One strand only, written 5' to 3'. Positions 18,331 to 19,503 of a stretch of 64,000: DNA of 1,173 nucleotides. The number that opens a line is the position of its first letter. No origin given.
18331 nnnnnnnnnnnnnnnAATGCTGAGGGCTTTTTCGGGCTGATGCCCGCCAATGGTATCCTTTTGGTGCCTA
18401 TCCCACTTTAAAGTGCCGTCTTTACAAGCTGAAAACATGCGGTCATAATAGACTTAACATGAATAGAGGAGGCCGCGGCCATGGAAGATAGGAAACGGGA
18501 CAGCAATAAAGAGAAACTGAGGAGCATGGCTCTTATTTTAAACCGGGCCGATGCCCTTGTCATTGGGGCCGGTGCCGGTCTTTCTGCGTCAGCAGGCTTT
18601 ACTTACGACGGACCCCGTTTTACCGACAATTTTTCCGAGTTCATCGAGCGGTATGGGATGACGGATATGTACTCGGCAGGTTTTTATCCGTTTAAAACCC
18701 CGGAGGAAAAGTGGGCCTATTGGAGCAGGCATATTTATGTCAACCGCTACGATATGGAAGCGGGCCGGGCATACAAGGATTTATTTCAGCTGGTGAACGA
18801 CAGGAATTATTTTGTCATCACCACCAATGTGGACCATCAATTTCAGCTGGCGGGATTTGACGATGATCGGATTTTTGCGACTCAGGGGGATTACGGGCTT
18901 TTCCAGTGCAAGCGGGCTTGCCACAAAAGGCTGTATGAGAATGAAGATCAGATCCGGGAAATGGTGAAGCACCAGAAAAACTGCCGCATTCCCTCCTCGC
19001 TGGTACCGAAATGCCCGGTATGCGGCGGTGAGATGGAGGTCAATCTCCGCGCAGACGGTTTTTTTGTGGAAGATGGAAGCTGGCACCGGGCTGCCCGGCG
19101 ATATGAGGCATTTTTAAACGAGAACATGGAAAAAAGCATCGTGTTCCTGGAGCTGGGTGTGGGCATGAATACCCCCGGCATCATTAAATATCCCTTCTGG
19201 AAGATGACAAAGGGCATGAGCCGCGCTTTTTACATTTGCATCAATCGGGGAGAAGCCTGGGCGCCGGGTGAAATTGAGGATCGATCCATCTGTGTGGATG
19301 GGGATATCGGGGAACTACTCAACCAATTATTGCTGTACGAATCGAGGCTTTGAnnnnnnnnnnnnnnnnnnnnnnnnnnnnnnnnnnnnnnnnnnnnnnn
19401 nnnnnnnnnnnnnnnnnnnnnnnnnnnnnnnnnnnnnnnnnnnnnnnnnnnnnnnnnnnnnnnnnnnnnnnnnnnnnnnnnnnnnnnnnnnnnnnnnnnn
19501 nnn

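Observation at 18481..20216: Sirtuin-macrodomain pair without GcvH-L/LplA2 partners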

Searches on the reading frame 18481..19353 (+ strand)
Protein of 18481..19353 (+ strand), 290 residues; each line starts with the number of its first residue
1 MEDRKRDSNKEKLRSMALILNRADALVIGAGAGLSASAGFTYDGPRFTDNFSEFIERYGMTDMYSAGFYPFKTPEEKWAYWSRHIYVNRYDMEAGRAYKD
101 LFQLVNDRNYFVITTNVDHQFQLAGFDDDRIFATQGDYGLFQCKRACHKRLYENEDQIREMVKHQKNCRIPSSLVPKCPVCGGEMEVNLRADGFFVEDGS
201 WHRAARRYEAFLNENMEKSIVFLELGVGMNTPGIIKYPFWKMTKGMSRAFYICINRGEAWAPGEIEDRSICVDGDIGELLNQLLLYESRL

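Call 3: search_protein_families(library=pfam, proteins=[window:18481-19353:+], max_evalue=0.1)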
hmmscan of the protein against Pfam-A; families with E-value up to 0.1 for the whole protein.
window:18481-19353:+ (290 aa): 4 families
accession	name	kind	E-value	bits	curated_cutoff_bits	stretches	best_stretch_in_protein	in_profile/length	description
PF02146.23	SIR2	-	0.00022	21.7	24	1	31-186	1-142/180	Sir2 family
PF11781.13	Zn_ribbon_RRN7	-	0.013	15.5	27.1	1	176-196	5-23/32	Zinc-finger of RNA-polymerase I-specific TFIIB, Rrn7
PF12760.12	Zn_ribbon_IS1595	-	0.049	14.1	25.4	0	155-185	3-28/46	Transposase zinc-ribbon domain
PF22747.2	Zn_ribbon_DUF2089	-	0.067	13.8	27.6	0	178-187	1-10/32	DUF2089 zinc ribbon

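Call 4: search_protein_families(library=ncbifam, proteins=[window:18481-19353:+], max_evalue=0.1)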
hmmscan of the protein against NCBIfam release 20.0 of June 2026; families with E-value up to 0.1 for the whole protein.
window:18481-19353:+ (290 aa): 4 families
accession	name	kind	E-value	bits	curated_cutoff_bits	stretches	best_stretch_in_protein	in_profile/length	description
NF001753.0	PRK00481.1-3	subfamily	9.2e-09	34.6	243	1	14-185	4-159/252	NAD-dependent protein deacylase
NF040867.1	prot_deacyl_CobB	equivalog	1.5e-07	30.9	320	1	16-189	3-158/242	NAD-dependent protein deacetylase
NF010736.0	PRK14138.1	equivalog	0.0016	17.7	395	1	19-189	7-157/244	NAD-dependent deacetylase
NF001754.0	PRK00481.1-4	equivalog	0.0023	17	252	1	11-149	3-135/244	NAD-dependent protein deacylase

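Call 7: search_solved_structures(query=window:18481-19353:+, max_evalue=1, show_alignments=2)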
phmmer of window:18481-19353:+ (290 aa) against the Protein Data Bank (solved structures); distinct sequences matched with E-value up to 1: 5.
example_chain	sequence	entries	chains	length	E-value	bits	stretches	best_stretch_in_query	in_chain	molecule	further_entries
5a3a_A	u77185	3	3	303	4.7e-72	245.8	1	11-281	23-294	SIR2 FAMILY PROTEIN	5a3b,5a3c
8rsn_A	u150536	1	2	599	4.7e-30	108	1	20-283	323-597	ADP-ribose 1''-phosphate phosphatase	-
8s2f_AAA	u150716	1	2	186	0.12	14.8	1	91-199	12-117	Lipoprotein, putative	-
8s2p_AAA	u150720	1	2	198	0.13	14.6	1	91-199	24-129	Lipoprotein, putative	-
6kjg_A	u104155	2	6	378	0.95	11.8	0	18-112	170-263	Dual-functional monooxygenase/methyltransferase psoF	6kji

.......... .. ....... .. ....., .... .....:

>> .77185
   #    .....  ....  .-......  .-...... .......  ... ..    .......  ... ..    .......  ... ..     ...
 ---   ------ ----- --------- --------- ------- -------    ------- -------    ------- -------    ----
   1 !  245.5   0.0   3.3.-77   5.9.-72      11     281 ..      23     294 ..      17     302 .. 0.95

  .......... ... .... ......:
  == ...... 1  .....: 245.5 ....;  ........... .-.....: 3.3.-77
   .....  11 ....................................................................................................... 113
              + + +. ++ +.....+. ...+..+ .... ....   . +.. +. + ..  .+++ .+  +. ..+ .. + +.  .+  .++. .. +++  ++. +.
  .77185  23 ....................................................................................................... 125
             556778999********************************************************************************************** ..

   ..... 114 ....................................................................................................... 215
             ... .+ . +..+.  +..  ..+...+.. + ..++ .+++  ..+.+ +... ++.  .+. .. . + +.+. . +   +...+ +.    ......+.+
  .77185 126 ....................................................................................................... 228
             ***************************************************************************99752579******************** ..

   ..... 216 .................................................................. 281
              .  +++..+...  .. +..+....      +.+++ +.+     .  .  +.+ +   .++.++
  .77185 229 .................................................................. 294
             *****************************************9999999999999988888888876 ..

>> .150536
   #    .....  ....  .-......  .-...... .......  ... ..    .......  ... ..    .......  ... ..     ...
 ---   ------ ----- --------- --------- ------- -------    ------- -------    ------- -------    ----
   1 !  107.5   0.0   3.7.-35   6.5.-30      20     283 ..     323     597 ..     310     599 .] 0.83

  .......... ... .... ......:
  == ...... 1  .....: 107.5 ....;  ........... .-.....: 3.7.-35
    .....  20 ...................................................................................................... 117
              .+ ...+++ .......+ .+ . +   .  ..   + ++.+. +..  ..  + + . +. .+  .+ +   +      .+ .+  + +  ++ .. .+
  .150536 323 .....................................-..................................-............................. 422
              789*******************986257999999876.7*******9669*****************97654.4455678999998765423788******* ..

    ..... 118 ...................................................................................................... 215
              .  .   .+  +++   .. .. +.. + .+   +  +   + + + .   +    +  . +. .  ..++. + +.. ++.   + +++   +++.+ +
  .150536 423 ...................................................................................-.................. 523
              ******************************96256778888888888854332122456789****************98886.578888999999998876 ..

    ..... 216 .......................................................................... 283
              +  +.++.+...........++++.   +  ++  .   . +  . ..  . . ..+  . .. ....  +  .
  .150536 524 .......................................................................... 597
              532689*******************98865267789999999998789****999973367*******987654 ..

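Call 13: find_homologous_proteins(query=window:18481-19353:+, max_evalue=0.00001)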
Query window:18481-19353:+ (290 aa): 8000 proteins with E <= 0.00001 among 8000 candidates; the best 120 are listed.
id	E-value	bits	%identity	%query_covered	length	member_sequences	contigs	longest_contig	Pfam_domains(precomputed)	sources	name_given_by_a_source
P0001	1.6e-199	679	99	100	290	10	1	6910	-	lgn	-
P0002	7.4e-146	503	73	97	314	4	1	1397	-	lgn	-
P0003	1.4e-141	489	71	98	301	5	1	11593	PF02146.24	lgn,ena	-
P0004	1.6e-135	469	71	93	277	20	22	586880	-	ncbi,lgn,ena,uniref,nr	ncbi:SIR2 family NAD-dependent protein deacylase [Lachnotalea sp. AF33-28]|uniref:SIR2 family NAD-de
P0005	4.4e-135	468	70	94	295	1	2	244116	-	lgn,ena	-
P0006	1.4e-134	466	68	96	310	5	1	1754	-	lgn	-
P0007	1.5e-134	466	68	98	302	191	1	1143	-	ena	-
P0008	1.7e-134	466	68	96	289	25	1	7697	-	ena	-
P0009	7.1e-134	464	69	95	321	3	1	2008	-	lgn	-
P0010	9.1e-133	460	70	93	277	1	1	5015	-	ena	-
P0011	2.7e-132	458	69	93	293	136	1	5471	-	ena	-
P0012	2.8e-132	458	64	97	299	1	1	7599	-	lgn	-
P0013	1.1e-131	456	64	97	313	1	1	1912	-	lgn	-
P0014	1.3e-131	456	64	97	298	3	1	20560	-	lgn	-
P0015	2.8e-131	455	65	97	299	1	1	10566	-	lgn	-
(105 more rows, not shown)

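Call 15: find_encoding_contigs(protein=window:18481-19353:+, flank=10000, max_places=6)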
Protein window:18481-19353:+ (290 aa): 21 contigs read that carry it; 6 places shown.
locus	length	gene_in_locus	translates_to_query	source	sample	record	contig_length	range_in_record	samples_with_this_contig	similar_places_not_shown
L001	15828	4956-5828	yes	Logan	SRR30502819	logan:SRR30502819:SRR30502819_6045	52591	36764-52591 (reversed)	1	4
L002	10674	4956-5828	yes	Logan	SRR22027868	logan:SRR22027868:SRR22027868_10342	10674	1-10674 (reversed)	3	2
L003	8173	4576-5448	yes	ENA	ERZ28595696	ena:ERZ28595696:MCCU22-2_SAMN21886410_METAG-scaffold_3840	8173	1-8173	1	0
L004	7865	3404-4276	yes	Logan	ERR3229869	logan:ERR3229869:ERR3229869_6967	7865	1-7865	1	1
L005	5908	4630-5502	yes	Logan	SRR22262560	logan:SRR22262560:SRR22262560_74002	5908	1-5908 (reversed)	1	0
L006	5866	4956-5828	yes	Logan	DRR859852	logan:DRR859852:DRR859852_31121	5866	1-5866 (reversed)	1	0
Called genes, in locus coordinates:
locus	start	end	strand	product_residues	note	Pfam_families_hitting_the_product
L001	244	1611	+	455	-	PF00324:AA_permease, PF13520:AA_permease_2, PF13906:AA_permease_C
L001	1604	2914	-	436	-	PF02127:Peptidase_M18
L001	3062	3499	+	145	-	PF12802:MarR_2 (weak)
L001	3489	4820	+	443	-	PF01554:MatE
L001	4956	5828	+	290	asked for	-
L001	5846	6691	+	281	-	PF01661:Macro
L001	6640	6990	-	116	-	PF01638:HxlR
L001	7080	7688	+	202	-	PF01243:PNPOx_N, PF13484:Fer4_16 (faint), PF12797:Fer4_2 (faint), PF13534:Fer4_17 (faint), PF13237:Fer4_10 (weak), PF12838:Fer4_7, PF13187:Fer4_9, PF00037:Fer4 (weak), +2 more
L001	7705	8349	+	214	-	PF00528:BPD_transp_1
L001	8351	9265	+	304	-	PF04069:OpuAC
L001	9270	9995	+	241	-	PF00005:ABC_tran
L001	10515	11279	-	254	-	PF00005:ABC_tran, PF02463:SMC_N (weak), PF13304:AAA_21 (weak)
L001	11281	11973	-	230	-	PF00528:BPD_transp_1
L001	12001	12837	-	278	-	PF00497:SBP_bac_3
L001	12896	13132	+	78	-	-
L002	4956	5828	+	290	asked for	-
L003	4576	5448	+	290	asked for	-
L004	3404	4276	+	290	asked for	-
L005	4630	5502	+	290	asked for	-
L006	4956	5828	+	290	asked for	-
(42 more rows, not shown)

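Call 18: find_related_loci(query=A1, collection=genome_contigs, flank=10000)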
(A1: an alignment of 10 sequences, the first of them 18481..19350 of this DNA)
Query A1 (290 aa) in genome_contigs; peptide patterns used: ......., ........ (x = any residue, [..] = any of these).
600 stretches matched a pattern (row limit reached: there are more); 584 encode a relative of the query (tblastn E <= 1e-3); the best 80 are kept; 80 distinct loci.
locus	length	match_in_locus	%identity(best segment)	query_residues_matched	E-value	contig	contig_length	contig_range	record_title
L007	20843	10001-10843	74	3-283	2e-148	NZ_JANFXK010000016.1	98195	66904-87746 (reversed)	Anaerovorax odorimutans strain SL.3.17 KBPEMAJO_16, whole genome shotgun sequence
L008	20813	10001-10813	71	13-283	5e-138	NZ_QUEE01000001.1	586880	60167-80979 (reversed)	Lachnotalea sp. AF33-28 AF33-28.Scaf1, whole genome shotgun sequence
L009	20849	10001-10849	67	2-284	3e-135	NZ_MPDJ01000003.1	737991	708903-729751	Eisenbergiella tayi strain DSM 26961 scaffold3, whole genome shotgun sequence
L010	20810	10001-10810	69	7-283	1e-133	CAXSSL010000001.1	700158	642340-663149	Clostridiales bacterium VE202-15 isolate CC00199 genome assembly, contig: CC00199_1_NODE_1_length_700158_cov_173.553472,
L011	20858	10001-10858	63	3-283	6e-133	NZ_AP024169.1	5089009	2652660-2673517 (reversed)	Anaeromicropila herbilytica strain TB5 chromosome, complete genome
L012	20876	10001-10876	66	1-283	7e-132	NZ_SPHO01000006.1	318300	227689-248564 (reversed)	Clostridium sp. 1001271st1 H5 strain 1001271st1_H5 NODE_6_length_318300_cov_24.7488, whole genome shotgun sequence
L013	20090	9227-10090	62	2-289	5e-131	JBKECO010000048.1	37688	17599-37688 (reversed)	MAG: Lachnospiraceae bacterium isolate VLC_044 c_000000134391, whole genome shotgun sequence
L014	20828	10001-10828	68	6-281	1e-130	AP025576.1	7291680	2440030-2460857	Lachnospiraceae bacterium CE91-St56 DNA, complete genome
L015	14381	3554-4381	66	6-281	3e-130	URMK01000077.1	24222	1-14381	uncultured Lachnospiraceae bacterium isolate UMGS1134 genome assembly, contig: NODE_400_length_24222_cov_13.540406, whol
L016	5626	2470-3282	67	13-283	5e-130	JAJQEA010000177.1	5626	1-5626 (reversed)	MAG: Clostridia bacterium isolate MI.3_7 NODE_2169_length_5626_cov_8.786932, whole genome shotgun sequence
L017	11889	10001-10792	66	20-283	5e-127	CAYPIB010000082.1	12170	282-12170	MAG TPA_asm: uncultured Roseburia sp. isolate SRP294416_co2_548 genome assembly, contig: NODE_7085_length_12170_cov_6.22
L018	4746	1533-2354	65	10-283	4e-128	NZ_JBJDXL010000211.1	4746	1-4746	MAG: Intestinibacter sp. isolate PUUB17_bin.077 NODE_24901_length_4746_cov_5.307823, whole genome shotgun sequence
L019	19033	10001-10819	63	11-283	2e-126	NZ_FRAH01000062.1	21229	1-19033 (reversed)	Anaerotignum lactatifermentans DSM 14214, whole genome shotgun sequence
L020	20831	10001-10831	65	7-283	1e-126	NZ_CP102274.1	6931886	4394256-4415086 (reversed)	Hungatella hathewayi strain DSM 13479 chromosome, complete genome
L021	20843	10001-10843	62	4-284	2e-126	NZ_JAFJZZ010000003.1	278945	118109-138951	Clostridium aminobutyricum strain DSM 2634 3, whole genome shotgun sequence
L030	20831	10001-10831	66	4-283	3e-120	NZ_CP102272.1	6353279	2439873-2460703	[Clostridium] asparagiforme DSM 15981 chromosome, complete genome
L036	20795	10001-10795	63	20-284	1e-116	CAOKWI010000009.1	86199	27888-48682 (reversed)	MAG TPA_asm: uncultured Lachnospiraceae bacterium isolate SRR15730538_bin.30_metawrap_v1.3_MAG genome assembly, contig:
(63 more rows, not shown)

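Call 29: search_protein_families(library=pfam, proteins=[L036:9183-9812:+, L009:9005-9442:+, L008:14114-14656:+], max_evalue=0.001)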
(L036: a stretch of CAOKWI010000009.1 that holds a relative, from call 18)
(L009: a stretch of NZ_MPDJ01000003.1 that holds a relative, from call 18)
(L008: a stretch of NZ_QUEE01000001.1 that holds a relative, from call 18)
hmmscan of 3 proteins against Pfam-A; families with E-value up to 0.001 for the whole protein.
L036:9183-9812:+ (209 aa): 1 family
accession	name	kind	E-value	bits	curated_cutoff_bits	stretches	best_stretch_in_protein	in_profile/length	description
PF13460.12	NAD_binding_10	-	3.7e-11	43.7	27.2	1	8-192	2-182/184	NAD(P)H-binding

L009:9005-9442:+ (145 aa): 2 families
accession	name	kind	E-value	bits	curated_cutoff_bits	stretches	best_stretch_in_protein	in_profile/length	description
PF01243.27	PNPOx_N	-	2.1e-13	51.1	28.1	1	18-104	5-85/120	Pyridoxamine 5'-phosphate oxidase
PF16242.11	Pyrid_ox_like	-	1.1e-10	41.6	28.8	1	23-114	11-103/149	Pyridoxamine 5'-phosphate oxidase like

L008:14114-14656:+ (180 aa): 2 families
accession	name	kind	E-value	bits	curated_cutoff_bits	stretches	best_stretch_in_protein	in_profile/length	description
PF03358.20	FMN_red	-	2.8e-22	79.4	24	1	5-113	3-107/152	NADPH-dependent FMN reductase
PF02525.22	Flavodoxin_2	-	1.1e-13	51.8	27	1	5-102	3-103/198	Flavodoxin-like fold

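Call 47: search_protein_families(library=padloc, proteins=[window:18481-19353:+], max_evalue=0.01)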
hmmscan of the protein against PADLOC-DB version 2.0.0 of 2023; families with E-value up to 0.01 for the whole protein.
window:18481-19353:+ (290 aa): 0 families
